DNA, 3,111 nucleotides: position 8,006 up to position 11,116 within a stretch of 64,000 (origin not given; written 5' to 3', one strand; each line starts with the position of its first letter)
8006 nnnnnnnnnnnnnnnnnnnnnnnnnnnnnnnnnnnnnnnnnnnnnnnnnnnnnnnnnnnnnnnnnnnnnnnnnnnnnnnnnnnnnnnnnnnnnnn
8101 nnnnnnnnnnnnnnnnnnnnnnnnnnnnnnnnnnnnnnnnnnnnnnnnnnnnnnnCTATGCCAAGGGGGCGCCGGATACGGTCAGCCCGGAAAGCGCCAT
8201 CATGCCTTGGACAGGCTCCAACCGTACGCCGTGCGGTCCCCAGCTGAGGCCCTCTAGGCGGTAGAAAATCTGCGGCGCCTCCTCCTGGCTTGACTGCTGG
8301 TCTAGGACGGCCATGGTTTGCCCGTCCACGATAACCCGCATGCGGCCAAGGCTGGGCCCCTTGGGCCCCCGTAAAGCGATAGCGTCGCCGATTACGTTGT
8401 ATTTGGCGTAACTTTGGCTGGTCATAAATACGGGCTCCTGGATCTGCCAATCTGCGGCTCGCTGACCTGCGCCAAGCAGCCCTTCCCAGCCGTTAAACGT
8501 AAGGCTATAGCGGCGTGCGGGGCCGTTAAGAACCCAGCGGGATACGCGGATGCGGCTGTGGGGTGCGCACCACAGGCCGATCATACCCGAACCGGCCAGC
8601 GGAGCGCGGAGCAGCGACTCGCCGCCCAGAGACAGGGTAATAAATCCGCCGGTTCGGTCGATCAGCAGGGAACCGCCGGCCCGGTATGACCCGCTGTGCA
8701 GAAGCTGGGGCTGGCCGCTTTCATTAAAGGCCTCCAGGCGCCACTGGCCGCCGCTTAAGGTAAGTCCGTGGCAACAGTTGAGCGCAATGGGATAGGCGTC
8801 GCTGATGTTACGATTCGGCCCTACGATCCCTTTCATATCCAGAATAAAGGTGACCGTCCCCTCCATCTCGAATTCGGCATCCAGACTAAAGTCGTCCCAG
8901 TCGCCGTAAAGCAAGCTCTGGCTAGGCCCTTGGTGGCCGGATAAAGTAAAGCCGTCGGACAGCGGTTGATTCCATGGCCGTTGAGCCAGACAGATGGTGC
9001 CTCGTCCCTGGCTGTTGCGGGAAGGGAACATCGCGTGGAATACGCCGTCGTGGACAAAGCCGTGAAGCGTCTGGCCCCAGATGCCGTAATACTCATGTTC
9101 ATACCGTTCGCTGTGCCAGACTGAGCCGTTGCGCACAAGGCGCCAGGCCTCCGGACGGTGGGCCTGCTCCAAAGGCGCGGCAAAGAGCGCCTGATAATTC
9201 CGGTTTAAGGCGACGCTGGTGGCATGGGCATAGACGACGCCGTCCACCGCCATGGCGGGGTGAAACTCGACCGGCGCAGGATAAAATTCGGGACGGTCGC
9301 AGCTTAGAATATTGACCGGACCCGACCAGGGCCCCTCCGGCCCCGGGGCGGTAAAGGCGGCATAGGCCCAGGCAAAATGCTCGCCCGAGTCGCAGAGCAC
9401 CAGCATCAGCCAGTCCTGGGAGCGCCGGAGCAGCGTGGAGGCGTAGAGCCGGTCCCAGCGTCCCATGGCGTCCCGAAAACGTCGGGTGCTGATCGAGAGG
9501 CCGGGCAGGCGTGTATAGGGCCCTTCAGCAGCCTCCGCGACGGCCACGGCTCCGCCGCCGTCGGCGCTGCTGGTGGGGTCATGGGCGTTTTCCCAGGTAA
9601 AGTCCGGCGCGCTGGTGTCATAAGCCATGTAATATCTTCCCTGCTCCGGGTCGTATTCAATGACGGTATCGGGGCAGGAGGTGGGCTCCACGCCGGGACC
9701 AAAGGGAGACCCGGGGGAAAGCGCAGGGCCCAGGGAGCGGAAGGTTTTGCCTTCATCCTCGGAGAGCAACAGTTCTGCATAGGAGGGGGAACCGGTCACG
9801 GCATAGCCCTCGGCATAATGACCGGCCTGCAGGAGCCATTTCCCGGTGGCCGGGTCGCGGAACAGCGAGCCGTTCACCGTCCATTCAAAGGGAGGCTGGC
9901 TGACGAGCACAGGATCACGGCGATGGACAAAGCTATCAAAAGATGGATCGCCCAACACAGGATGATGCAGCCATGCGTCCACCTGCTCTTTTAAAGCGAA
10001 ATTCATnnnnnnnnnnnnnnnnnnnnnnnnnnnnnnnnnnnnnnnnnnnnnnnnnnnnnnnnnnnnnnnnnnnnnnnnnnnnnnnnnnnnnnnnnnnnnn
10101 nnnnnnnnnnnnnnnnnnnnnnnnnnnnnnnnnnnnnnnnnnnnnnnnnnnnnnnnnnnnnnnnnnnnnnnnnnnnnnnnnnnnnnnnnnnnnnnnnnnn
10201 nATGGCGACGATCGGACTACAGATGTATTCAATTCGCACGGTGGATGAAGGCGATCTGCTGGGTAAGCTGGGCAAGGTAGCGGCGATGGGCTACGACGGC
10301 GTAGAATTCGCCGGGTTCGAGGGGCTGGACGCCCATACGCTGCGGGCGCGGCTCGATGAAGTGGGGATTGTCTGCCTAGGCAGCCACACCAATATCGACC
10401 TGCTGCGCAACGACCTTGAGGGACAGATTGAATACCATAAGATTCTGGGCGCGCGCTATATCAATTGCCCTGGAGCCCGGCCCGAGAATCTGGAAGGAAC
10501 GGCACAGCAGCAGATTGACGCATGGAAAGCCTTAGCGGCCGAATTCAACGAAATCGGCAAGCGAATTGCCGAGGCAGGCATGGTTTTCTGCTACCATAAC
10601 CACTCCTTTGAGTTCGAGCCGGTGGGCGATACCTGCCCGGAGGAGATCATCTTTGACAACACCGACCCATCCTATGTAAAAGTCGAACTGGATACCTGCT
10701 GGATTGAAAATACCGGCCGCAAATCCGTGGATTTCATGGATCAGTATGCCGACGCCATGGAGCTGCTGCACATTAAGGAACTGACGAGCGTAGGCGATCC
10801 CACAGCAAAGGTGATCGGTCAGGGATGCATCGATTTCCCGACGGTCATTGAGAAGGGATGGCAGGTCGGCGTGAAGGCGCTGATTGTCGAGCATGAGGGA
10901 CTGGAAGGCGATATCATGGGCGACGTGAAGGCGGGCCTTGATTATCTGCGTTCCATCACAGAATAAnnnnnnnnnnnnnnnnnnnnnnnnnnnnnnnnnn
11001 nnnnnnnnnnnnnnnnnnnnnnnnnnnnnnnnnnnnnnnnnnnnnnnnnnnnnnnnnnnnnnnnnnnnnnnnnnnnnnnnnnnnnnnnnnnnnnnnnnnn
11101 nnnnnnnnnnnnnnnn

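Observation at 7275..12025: Possible oxidative (3-keto) glycoside-cleavage locus built around a composite propeller + DUF1080-like protein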

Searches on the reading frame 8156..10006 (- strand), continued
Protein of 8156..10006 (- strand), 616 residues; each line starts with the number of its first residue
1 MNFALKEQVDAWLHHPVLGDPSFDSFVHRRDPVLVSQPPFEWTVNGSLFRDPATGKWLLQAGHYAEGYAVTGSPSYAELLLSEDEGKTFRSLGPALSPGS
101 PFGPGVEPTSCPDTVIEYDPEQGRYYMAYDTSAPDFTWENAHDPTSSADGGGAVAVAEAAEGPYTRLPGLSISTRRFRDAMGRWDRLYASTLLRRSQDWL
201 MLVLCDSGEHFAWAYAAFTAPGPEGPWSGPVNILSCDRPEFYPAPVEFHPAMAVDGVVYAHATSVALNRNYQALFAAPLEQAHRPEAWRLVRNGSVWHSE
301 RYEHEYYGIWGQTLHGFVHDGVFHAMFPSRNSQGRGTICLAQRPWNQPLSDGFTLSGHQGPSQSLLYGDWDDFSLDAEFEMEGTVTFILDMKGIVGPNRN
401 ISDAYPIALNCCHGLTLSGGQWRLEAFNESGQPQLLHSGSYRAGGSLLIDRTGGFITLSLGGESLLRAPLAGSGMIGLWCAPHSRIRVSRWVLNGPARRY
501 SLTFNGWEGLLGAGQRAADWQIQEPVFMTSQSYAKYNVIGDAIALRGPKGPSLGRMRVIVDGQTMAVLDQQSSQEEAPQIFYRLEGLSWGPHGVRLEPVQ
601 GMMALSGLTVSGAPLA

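Call 32: search_protein_families(library=pfam, alignment_id=A2, max_evalue=0.00001)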
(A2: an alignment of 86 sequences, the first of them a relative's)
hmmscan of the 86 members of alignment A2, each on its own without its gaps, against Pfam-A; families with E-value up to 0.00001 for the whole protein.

A. member 1, L010:8067-9698:+ (544 aa): 4 families
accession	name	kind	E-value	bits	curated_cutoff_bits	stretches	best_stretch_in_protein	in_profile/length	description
PF12833.13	HTH_18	-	2.8e-19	69.6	33.6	1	196-272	1-77/80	Helix-turn-helix domain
PF00165.29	HTH_AraC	-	5e-14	52.5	26.6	1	239-271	8-39/42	Bacterial regulatory helix-turn-helix proteins, AraC family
PF01497.23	Peripla_BP_2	-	1.9e-13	50.8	27.5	1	318-517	39-233/235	Periplasmic binding protein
PF02311.25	AraC_binding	-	1.3e-06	28.7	21.1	0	37-114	22-98/135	AraC-like ligand binding domain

B. families by the number of members that match (of 86 scanned): 85 families (the first 25 are shown)
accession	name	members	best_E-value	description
PF01055.32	Glyco_hydro_31_2nd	5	4.7e-87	Glycosyl hydrolases family 31 TIM-barrel domain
PF21365.3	Glyco_hydro_31_3rd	5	3.8e-27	Glycosyl hydrolase family 31 C-terminal domain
PF00150.24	Cellulase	3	3e-25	Cellulase (glycosyl hydrolase family 5)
PF04734.18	Ceramidase_alk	3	5.4e-14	Neutral/alkaline non-lysosomal ceramidase, N-terminal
PF00873.25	ACR_tran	2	5.8e-226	AcrB/AcrD/AcrF family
PF12831.13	FAD_oxidored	2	5e-88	FAD dependent oxidoreductase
PF16363.11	GDP_Man_Dehyd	2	1.3e-68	GDP-mannose 4,6 dehydratase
PF01370.27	Epimerase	2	4.4e-57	NAD dependent epimerase/dehydratase family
PF01170.24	UPF0020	2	9.9e-48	RMKL-like, methyltransferase domain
PF22020.1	RlmL_1st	2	2e-21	RlmL ferredoxin-like domain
PF01073.25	3Beta_HSD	2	3.7e-17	3-beta hydroxysteroid dehydrogenase/isomerase family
PF04321.23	RmlD_sub_bind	2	6.8e-17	RmlD substrate binding domain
PF02719.21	Polysacc_synt_2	2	3.3e-16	Polysaccharide biosynthesis protein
PF02926.22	THUMP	2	1.7e-13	THUMP domain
PF07993.18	NAD_binding_4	2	5.6e-12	Male sterility protein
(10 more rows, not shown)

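Call 54: find_encoding_contigs(protein=P0049, flank=9000, max_places=1)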
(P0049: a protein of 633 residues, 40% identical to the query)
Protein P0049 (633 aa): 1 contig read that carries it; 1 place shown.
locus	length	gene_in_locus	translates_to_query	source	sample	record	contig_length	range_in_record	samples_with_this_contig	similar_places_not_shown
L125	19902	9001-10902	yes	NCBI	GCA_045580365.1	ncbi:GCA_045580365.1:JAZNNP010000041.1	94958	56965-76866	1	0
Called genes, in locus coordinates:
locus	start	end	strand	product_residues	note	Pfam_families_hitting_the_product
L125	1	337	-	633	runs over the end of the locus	PF00754:F5_F8_type_C (faint)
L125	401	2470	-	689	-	-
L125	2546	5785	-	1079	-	-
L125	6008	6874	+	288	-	PF02311:AraC_binding, PF07883:Cupin_2 (weak), PF00165:HTH_AraC (weak), PF12833:HTH_18, PF00165:HTH_AraC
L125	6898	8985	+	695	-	PF17389:Bac_rhamnosid6H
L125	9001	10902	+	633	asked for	-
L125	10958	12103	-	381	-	PF02065:Melibiase (weak), PF16499:Melibiase_2, PF17801:Melibiase_C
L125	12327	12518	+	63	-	-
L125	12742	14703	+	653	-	PF12225:DUF5981, PF13375:RnfC_N, PF01512:Complex1_51K, PF10531:SLBB (weak)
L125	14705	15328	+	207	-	PF12225:DUF5981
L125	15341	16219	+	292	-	PF02219:MTHFR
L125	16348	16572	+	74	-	PF08984:DUF1858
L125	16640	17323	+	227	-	PF05175:MTS (weak), PF06325:PrmA (weak), PF12847:Methyltransf_18, PF04816:TrmK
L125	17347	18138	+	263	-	PF01784:DUF34_NIF3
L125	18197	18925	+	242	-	PF20772:TACO1_YebC_N, PF01709:Transcrip_reg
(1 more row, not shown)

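Call 55: find_encoding_contigs(protein=P0018, flank=9000, max_places=1)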
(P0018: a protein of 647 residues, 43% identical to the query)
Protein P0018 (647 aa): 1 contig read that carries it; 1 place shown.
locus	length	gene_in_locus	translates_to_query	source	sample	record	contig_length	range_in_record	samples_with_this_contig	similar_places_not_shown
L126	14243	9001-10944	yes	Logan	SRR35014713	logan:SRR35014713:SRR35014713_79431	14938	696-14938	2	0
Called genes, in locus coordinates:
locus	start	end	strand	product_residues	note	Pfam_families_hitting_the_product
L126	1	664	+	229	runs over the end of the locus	PF06541:ABC_trans_CmpB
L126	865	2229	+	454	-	PF13440:Polysacc_synt_3 (weak), PF01554:MatE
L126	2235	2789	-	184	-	PF03358:FMN_red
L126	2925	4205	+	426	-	PF07719:TPR_2 (faint), PF12895:ANAPC3 (faint), PF13424:TPR_12 (faint), PF13432:TPR_16 (faint), PF14559:TPR_19 (faint), PF21033:RMD1-3 (faint), PF13414:TPR_11 (weak), PF00313:CSD, +5 more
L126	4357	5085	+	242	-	PF06283:ThuA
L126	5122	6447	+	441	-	PF01120:Alpha_L_fucos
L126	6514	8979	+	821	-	PF01074:Glyco_hydro_38N, PF09261:Alpha-mann_mid, PF07748:Glyco_hydro_38C, PF17677:Glyco_hydro38C2 (faint)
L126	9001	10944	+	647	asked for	-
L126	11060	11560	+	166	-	PF01613:Flavin_Reduct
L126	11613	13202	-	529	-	PF00733:Asn_synthase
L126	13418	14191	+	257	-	PF01975:SurE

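Call 56: find_encoding_contigs(protein=P0016, flank=9000, max_places=1)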
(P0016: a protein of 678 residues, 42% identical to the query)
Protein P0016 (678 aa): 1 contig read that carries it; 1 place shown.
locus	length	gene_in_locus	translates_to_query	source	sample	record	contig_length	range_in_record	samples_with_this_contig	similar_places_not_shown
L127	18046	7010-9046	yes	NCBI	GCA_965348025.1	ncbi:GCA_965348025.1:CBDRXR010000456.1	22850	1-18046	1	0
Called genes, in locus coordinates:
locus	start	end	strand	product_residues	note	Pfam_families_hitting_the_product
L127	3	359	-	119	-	?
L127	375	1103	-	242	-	-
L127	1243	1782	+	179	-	PF07385:Lyx_isomer (weak)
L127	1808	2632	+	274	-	PF01116:F_bP_aldolase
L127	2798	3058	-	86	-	PF04014:MazE_antitoxin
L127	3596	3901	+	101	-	PF01381:HTH_3, PF12844:HTH_19, PF13560:HTH_31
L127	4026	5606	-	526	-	PF21349:RUBY_RBDX, PF23455:DUF7129 (faint), PF23458:DUF7130 (faint), PF21349:RUBY_RBDX, PF07992:Pyr_redox_2, PF00070:Pyr_redox, PF18267:Rubredoxin_C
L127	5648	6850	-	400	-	PF00753:Lactamase_B, PF19583:ODP, PF00258:Flavodoxin_1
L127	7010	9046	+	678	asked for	-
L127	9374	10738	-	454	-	PF01547:SBP_bac_1 (weak)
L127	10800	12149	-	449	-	PF01547:SBP_bac_1 (weak), PF13416:SBP_bac_8 (weak)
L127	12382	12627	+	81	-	-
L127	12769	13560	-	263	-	PF00696:AA_kinase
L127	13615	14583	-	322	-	-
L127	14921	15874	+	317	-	PF03547:Mem_trans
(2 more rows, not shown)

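Call 116: search_protein_representatives(alignment_id=A1)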
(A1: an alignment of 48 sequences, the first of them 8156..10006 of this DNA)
Query: 48 sequences, 647 profile positions. Proteins with E-value up to 0.001 (for the whole library): 3940; up to 1e-10: 1134; up to 1e-30: 262. The best 150 are listed.
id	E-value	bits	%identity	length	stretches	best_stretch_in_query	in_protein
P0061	3.3e-276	934.5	-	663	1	4-644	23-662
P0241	1.6e-257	872.8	-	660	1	8-644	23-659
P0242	8.7e-243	824.1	-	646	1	16-645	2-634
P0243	9.0e-243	824.0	-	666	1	14-643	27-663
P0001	2.0e-242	822.9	-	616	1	16-645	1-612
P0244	5.3e-240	814.9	-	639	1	13-643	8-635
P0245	1.8e-238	809.8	-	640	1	13-645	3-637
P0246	1.6e-234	796.8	-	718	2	16-476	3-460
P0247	1.9e-226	770.1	-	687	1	13-643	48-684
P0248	4.4e-223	759.0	-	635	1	13-643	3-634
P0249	3.8e-219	746.0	-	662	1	9-644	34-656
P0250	3.9e-218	742.6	-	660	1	9-643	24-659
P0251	8.1e-218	741.6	-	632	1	15-644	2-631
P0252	5.3e-217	738.9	-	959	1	13-644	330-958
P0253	4.1e-215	732.6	-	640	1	16-645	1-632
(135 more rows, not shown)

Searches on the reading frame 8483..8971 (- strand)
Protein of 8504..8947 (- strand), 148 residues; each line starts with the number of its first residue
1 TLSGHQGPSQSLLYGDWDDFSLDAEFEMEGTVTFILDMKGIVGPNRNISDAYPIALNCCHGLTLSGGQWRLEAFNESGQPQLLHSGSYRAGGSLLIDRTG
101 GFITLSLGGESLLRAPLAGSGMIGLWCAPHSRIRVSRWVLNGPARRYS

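Call 9: search_protein_families(library=pfam, proteins=[window:8504-8947:-], max_evalue=10)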
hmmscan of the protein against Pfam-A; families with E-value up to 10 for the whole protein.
window:8504-8947:- (148 aa): 0 families

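Call 62: search_solved_structures(query=A3, max_evalue=10)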
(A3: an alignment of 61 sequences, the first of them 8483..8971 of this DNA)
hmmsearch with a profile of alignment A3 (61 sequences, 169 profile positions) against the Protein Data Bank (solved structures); distinct sequences matched with E-value up to 10: 4.
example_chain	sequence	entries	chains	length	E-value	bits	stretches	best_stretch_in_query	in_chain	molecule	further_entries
3qcw_A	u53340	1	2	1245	0.041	17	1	72-133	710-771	Neurexin-1-alpha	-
2r16_A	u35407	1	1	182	0.089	15.9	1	72-133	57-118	Neurexin-1-alpha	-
3poy_A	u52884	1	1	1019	0.097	15.8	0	85-133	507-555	Neurexin-1-alpha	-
3r05_A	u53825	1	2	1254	0.13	15.4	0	85-133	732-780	Neurexin-1-alpha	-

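Call 66: predict_structure(alignment_id=A3)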
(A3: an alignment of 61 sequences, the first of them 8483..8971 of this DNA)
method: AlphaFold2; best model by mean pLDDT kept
length: 163 residues; sequences in the alignment: 61
mean_pLDDT: 92.1   pTM: 0.89
mean pLDDT of the five models: 92.1, 91.1, 90.4, 90.2, 89.1
residues with pLDDT >= 90: 127; 70-90: 30; 50-70: 5; < 50: 1
segments of 3 or more residues with pLDDT < 50: none
pLDDT, mean of each block of 10 residues (from residue 1): 74 93 97 97 95 80 89 97 95 90 97 96 97 97 96 92 68
secondary structure, 60 per line:
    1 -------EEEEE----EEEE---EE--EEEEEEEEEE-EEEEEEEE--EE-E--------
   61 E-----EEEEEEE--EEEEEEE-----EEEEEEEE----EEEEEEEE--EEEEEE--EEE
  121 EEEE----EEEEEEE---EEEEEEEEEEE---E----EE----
elements in order: E8-12 E17-20 E28-37 E39-46 E67-73 E76-82 E88-95 E100-107 E110-115 E118-124 E129-135 E139-149

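Call 69: fold_search(model_id=the predicted structure, library=pdb)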
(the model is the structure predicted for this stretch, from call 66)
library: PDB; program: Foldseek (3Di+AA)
matches with E <= 10: 1465; with E <= 0.001: 172
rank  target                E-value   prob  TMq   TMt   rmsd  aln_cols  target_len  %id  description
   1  4b1m_C                6.3e-07  1.00  0.65  0.66   5.1       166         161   11  CARBOHYDRATE BINDING MODULE CBM66 FROM BACILLUS SUBTILIS (released 2012-12-12)
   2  4b1l                  7.8e-07  1.00  0.64  0.64   5.2       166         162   10  CARBOHYDRATE BINDING MODULE CBM66 FROM BACILLUS SUBTILIS (released 2012-12-12)
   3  4b1m_A                9.1e-07  1.00  0.65  0.64   5.1       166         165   11  CARBOHYDRATE BINDING MODULE CBM66 FROM BACILLUS SUBTILIS (released 2012-12-12)
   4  4azz_A                1.3e-06  1.00  0.64  0.64   5.1       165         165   11  Carbohydrate binding module CBM66 from Bacillus subtilis (released 2012-07-25)
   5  4b1m_B                2.8e-06  1.00  0.63  0.63   5.1       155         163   10  CARBOHYDRATE BINDING MODULE CBM66 FROM BACILLUS SUBTILIS (released 2012-12-12)
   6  3o12                  1.5e-05  1.00  0.46  0.41   8.7       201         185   13  The crystal structure of a functionally unknown protein from Saccharomyces cerevisiae. (released 2010-09-15)
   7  5zqi                  5.0e-05  1.00  0.54  0.42   5.7       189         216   13  Alginate lyase AlgAT5 from Polysaccharide Lyase family 7 (released 2019-04-24)
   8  5tpb_A                6.5e-05  1.00  0.50  0.23   7.2       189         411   10  Binding domain of BoNT/A complexed with ganglioside variant (released 2017-01-18)
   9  4q8k                  8.0e-05  1.00  0.39  0.31   7.6       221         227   11  Crystal structure of polysaccharide lyase family 18 aly-SJ02 P-CATD (released 2014-09-17)
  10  1zm1_B                8.9e-05  1.00  0.46  0.34   6.1       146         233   13  Crystal structures of complex F. succinogenes 1,3-1,4-beta-D-glucanase and beta-1,3-1,4-cellotriose (released 2006-05-10)
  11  7qpu_A                1.1e-04  1.00  0.50  0.25   5.1       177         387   11  Botulinum neurotoxin A5 cell binding domain in complex with GM1b oligosaccharide (released 2022-03-09)
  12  7n57_B                1.2e-04  1.00  0.49  0.59   6.0       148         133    9  Crystal structure of R20A human Galectin-7 mutant in presence of lactose (released 2023-01-25)
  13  7n57_A                1.2e-04  1.00  0.49  0.58   6.1       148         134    9  Crystal structure of R20A human Galectin-7 mutant in presence of lactose (released 2023-01-25)
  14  7w13_A                1.4e-04  1.00  0.54  0.43   6.2       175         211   10  Complex structure of alginate lyase PyAly with M8 (released 2022-08-17)
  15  3vv1_A                1.4e-04  1.00  0.51  0.58   5.8       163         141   10  Crystal Structure of Caenorhabditis elegans galectin LEC-6 (released 2013-05-22)
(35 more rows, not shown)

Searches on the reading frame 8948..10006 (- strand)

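Call 9: search_protein_families(library=pfam, proteins=[window:8948-10006:-], max_evalue=10)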
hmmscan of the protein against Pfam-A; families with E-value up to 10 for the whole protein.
window:8948-10006:- (353 aa): 1 family
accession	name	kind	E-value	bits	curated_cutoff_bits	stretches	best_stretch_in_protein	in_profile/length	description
PF04616.20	Glyco_hydro_43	-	0.018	14.9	32.2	1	185-233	65-113/288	Glycosyl hydrolases family 43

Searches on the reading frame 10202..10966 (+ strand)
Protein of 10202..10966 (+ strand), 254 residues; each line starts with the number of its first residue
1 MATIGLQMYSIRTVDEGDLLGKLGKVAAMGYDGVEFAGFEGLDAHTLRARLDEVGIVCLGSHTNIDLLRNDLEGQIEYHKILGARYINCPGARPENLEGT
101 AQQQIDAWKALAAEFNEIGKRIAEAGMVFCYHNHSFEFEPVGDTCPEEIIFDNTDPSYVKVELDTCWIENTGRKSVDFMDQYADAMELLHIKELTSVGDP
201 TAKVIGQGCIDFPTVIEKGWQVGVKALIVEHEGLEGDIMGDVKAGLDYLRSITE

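Call 5: search_protein_families(library=pfam, proteins=[window:10202-10966:+], max_evalue=0.01)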
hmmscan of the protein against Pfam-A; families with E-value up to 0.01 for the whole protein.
window:10202-10966:+ (254 aa): 1 family
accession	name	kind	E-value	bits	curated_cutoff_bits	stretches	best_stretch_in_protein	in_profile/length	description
PF01261.30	AP_endonuc_2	-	1.6e-17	64.4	31.1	1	25-251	3-248/249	Xylose isomerase-like TIM barrel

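Call 6: search_protein_families(library=ncbifam, proteins=[window:10202-10966:+], max_evalue=0.01)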
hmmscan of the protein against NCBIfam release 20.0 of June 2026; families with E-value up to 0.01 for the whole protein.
window:10202-10966:+ (254 aa): 2 families
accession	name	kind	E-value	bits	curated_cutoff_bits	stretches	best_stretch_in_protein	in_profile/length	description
TIGR04379.1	myo_inos_iolE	equivalog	2.8e-12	46.8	290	1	23-194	29-212/290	myo-inosose-2 dehydratase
NF007444.0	PRK09997.1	equivalog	0.0028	17.1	465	0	53-205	70-219/258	hydroxypyruvate isomerase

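Call 35: search_solved_structures(query=window:10202-10966:+, max_evalue=0.001)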
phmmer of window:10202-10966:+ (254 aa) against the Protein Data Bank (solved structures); distinct sequences matched with E-value up to 0.001: 6.
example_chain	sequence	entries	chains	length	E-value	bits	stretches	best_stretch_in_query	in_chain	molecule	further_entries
8tct_A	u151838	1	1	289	1.3e-20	77.5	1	25-250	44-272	Sugar phosphate isomerase/epimerase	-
8bvk_A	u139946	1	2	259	1.4e-20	77.3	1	4-232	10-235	Xylose isomerase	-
8tcs_D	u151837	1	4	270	2.2e-20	76.7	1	4-250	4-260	Xylose isomerase-like TIM barrel domain-containing protein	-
8tcd_B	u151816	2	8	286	2.7e-20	76.4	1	4-250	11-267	Sugar phosphate isomerase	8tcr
3obe_A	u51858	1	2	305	4.7e-15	59.3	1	106-237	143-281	Sugar phosphate isomerase/epimerase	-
3l23_A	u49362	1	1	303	5e-12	49.3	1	137-235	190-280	Sugar phosphate isomerase/epimerase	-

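Call 41: search_solved_structures(query=window:10202-10966:+, max_evalue=1e-10, show_alignments=4)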
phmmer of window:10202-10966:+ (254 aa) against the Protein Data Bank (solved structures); distinct sequences matched with E-value up to 1e-10: 6.
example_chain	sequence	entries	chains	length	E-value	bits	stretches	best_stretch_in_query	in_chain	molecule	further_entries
8tct_A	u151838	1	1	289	1.3e-20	77.5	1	25-250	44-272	Sugar phosphate isomerase/epimerase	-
8bvk_A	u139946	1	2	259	1.4e-20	77.3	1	4-232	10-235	Xylose isomerase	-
8tcs_D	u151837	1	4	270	2.2e-20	76.7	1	4-250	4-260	Xylose isomerase-like TIM barrel domain-containing protein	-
8tcd_B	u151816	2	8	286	2.7e-20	76.4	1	4-250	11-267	Sugar phosphate isomerase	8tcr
3obe_A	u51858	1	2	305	4.7e-15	59.3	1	106-237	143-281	Sugar phosphate isomerase/epimerase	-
3l23_A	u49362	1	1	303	5e-12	49.3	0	137-235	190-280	Sugar phosphate isomerase/epimerase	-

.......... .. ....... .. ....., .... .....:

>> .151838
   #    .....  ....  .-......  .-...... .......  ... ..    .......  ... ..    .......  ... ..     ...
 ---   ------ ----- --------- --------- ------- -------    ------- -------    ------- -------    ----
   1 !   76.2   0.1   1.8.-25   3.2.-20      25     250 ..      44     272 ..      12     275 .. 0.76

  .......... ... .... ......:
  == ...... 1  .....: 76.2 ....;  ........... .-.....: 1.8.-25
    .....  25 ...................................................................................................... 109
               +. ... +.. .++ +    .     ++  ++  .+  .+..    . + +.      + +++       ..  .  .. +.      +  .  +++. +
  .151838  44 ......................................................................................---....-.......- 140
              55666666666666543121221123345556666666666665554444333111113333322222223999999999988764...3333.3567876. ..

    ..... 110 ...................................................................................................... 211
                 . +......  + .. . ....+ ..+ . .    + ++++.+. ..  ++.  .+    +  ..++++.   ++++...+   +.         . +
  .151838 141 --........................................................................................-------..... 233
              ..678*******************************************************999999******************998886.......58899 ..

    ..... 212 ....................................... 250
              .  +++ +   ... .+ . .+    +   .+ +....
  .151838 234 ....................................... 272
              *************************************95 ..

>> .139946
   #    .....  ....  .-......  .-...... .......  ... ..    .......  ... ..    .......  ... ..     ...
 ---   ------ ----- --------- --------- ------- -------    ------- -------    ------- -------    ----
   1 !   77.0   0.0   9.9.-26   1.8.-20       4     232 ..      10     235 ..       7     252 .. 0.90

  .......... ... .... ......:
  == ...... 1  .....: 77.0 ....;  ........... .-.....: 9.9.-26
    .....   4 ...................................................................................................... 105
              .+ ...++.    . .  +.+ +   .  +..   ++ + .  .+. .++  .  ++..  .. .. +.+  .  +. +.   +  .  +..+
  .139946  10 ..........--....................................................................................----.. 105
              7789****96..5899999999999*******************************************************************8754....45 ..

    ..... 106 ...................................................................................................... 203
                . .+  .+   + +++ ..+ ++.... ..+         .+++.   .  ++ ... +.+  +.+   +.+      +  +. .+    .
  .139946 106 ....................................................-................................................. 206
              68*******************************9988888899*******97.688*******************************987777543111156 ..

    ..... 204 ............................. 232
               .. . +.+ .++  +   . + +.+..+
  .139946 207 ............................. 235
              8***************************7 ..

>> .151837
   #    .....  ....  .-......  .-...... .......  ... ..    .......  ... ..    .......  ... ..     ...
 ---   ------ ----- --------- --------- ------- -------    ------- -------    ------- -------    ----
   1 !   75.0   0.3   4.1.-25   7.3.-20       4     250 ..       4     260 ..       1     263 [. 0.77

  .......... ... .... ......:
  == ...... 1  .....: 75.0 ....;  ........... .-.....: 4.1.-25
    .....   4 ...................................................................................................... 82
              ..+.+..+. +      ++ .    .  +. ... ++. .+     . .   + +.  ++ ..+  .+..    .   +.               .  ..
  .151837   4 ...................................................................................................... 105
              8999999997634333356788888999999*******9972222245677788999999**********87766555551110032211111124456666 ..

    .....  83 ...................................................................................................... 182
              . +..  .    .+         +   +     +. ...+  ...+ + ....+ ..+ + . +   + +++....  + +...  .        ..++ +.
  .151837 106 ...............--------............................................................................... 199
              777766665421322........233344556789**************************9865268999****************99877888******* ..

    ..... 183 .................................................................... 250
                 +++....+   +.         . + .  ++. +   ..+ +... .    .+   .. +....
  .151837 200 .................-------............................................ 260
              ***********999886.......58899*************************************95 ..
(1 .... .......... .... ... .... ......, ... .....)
